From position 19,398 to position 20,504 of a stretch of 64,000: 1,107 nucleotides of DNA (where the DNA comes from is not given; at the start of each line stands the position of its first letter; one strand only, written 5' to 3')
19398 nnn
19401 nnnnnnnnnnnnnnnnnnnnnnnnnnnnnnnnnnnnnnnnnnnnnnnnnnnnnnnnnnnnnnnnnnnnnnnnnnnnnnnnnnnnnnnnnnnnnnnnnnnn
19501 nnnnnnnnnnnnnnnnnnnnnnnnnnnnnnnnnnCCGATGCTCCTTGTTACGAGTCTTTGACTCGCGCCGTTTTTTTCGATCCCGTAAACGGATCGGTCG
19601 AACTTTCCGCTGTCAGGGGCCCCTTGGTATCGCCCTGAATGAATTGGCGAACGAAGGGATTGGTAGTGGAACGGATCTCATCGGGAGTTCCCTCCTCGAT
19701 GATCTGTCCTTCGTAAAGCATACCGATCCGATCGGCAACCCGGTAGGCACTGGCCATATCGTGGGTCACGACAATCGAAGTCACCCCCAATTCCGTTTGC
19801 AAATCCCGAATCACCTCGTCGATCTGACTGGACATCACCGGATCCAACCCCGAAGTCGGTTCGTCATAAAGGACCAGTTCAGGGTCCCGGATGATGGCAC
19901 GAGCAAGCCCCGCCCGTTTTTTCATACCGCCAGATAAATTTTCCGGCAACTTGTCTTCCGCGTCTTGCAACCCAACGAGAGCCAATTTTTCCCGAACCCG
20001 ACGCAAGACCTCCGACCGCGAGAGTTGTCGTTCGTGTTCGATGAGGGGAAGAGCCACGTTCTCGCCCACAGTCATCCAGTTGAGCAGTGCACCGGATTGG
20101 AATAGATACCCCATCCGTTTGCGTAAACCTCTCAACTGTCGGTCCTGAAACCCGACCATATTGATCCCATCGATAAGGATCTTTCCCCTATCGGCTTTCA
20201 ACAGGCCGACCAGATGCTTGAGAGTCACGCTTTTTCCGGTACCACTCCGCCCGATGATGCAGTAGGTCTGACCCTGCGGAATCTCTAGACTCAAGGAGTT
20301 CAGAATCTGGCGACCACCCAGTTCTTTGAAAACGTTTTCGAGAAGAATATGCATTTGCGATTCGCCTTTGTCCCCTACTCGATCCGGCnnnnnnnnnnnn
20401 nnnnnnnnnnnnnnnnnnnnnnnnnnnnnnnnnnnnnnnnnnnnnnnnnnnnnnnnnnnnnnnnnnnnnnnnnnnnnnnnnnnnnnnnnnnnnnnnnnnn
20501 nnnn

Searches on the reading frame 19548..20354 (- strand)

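Call 11: search_protein_families(library=pfam, proteins=[window:19548-20354:-], max_evalue=0.01)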
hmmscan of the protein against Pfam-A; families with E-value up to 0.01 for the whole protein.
window:19548-20354:- (268 aa): 4 families
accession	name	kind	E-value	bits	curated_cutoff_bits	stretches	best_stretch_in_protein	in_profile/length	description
PF00005.33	ABC_tran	-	5.1e-32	111.8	25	1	18-168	1-137/137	ABC transporter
PF13304.12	AAA_21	-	8.6e-07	29.7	27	1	136-200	234-300/304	AAA domain, putative AbiEii toxin, Type IV TA system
PF13401.12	AAA_22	-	0.0033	18.2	27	1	31-62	8-40/130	AAA domain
PF13245.12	AAA_19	-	0.0093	16.6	25.1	0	28-82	11-62/134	AAA domain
